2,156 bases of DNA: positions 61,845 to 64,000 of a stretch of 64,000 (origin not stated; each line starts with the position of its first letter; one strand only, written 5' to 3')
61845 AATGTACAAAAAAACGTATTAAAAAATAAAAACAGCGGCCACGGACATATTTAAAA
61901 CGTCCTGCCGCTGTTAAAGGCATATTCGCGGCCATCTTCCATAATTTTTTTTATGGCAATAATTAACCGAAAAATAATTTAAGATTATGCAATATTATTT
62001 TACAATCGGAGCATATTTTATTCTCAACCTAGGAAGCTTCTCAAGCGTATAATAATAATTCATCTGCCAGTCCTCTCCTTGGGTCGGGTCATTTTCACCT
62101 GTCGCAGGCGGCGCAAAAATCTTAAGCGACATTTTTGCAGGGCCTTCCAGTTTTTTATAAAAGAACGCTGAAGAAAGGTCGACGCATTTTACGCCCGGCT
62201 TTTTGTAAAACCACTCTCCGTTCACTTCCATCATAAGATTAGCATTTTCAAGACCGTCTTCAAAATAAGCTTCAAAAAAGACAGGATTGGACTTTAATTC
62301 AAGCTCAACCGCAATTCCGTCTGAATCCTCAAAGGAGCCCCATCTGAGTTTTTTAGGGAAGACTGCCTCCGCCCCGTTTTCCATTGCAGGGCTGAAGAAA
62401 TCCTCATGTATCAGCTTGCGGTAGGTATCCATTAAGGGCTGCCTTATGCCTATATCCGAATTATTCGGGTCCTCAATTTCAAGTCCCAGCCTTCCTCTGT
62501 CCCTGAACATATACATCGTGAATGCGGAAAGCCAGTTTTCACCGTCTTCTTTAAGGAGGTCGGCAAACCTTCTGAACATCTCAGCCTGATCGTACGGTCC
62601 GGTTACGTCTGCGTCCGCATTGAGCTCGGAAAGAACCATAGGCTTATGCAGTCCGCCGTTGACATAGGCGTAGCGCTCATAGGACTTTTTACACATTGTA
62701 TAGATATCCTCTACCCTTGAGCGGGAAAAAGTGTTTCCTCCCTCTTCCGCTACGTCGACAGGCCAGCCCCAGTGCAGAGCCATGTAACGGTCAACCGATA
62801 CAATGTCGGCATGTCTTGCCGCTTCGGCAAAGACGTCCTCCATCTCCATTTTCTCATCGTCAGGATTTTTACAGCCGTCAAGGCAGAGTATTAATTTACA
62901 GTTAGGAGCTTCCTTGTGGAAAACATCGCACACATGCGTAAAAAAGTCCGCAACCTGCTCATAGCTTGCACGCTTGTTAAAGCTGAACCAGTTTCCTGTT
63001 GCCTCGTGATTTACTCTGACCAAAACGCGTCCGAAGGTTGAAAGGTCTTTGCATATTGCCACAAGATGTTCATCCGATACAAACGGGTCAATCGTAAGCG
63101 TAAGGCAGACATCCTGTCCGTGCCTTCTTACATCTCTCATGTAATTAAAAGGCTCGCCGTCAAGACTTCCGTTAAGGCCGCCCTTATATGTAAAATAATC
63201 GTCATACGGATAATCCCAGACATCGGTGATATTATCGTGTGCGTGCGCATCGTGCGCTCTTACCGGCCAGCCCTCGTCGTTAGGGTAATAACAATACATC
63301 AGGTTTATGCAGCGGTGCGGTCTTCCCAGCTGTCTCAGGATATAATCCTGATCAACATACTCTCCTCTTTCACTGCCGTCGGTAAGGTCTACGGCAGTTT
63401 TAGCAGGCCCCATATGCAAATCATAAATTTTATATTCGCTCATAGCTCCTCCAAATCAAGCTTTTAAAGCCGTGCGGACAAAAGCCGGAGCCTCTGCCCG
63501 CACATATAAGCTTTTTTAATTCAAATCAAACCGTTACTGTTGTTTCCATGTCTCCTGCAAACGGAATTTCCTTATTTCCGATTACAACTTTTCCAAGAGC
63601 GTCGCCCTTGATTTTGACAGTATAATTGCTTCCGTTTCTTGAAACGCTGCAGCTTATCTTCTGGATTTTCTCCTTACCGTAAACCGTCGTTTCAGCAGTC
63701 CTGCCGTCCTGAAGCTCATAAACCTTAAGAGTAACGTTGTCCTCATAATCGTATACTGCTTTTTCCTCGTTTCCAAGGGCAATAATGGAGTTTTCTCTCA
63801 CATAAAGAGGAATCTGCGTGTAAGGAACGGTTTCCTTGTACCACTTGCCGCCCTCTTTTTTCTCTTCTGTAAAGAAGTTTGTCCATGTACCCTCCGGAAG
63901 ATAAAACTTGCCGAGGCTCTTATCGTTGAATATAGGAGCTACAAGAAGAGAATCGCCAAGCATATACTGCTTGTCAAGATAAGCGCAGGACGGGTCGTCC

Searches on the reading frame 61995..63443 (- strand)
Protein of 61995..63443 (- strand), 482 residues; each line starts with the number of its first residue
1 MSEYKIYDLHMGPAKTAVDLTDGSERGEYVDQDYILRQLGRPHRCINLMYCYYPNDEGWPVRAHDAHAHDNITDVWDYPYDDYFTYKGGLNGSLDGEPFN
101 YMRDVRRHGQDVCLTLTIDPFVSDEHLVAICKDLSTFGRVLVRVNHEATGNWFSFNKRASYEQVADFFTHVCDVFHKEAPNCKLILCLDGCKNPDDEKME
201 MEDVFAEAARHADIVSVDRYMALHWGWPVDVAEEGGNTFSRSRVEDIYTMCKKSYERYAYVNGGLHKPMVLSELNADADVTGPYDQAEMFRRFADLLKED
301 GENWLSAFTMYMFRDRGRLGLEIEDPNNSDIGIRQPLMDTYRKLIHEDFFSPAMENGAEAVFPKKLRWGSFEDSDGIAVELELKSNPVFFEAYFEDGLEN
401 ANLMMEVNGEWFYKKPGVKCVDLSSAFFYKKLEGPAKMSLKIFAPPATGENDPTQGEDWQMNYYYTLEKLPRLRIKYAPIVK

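Call 10: search_protein_families(library=pfam, proteins=[window:61995-63443:-], max_evalue=0.001)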
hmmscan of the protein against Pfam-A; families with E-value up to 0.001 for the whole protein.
window:61995-63443:- (482 aa): 0 families

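Call 46: search_solved_structures(query=window:61995-63443:-, max_evalue=1)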
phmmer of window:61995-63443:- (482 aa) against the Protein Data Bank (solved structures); distinct sequences matched with E-value up to 1: 0.

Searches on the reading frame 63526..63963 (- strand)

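Call 10: search_protein_families(library=pfam, proteins=[window:63526-63963:-], max_evalue=0.001)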
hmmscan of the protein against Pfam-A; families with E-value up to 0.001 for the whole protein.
window:63526-63963:- (145 aa): 1 family
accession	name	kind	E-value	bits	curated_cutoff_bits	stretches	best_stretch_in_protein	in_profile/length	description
PF21365.3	Glyco_hydro_31_3rd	-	4.9e-17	62.6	24.4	1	1-61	26-87/87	Glycosyl hydrolase family 31 C-terminal domain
